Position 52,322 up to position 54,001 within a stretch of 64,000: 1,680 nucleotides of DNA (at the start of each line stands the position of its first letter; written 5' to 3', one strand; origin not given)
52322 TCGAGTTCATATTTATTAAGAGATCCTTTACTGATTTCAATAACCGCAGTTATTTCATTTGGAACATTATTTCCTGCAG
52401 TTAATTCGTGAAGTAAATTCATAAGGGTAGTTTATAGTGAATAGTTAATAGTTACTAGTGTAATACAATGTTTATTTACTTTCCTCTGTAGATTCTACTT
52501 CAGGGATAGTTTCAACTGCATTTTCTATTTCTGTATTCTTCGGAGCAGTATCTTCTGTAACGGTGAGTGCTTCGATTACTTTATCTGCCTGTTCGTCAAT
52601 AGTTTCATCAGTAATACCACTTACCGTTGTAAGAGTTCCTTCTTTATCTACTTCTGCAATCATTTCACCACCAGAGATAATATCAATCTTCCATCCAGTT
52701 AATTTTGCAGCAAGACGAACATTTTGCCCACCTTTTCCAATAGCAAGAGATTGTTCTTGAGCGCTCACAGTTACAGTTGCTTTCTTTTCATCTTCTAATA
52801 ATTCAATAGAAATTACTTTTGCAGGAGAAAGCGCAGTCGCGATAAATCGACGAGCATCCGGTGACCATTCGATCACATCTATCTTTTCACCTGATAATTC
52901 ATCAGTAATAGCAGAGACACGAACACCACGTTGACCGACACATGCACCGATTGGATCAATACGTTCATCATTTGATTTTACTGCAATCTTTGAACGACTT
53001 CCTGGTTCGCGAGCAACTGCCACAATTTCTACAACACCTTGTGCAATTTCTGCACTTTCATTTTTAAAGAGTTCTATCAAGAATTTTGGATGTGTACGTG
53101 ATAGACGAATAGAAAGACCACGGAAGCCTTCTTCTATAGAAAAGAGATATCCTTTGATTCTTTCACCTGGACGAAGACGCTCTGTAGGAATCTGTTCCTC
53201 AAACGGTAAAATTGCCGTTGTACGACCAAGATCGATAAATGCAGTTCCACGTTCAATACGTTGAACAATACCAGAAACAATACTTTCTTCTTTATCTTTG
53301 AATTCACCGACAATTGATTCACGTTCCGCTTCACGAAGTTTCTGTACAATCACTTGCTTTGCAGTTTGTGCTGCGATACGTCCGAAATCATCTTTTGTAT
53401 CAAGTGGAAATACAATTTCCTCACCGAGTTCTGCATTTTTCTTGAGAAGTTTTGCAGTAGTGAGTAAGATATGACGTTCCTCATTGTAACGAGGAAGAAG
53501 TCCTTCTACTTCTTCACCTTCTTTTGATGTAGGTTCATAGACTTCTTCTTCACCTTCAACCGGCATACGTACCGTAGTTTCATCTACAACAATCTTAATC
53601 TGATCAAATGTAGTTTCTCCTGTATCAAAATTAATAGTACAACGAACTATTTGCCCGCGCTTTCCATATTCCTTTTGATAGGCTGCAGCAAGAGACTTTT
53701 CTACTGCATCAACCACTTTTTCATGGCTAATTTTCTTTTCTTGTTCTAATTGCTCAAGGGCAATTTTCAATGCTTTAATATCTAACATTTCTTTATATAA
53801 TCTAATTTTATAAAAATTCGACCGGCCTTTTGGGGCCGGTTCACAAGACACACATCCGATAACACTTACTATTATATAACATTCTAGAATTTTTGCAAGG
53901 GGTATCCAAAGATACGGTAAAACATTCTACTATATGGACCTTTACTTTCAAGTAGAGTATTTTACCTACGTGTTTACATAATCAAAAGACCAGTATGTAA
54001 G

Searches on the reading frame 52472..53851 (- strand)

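Call 83: search_protein_families(library=pfam, proteins=[window:52472-53851:-], max_evalue=0.0001)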
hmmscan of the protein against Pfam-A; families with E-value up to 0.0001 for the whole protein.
window:52472-53851:- (459 aa): 3 families
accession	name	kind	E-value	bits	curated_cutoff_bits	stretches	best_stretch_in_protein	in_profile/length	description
PF13184.12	KH_5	-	2.9e-30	104.6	27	1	283-350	1-68/69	NusA-like KH domain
PF08529.16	NusA_N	-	3.3e-29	102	23.8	1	31-178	5-119/119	NusA N-terminal domain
PF00575.29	S1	-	1.9e-05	25.4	22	1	185-236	1-59/74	S1 RNA binding domain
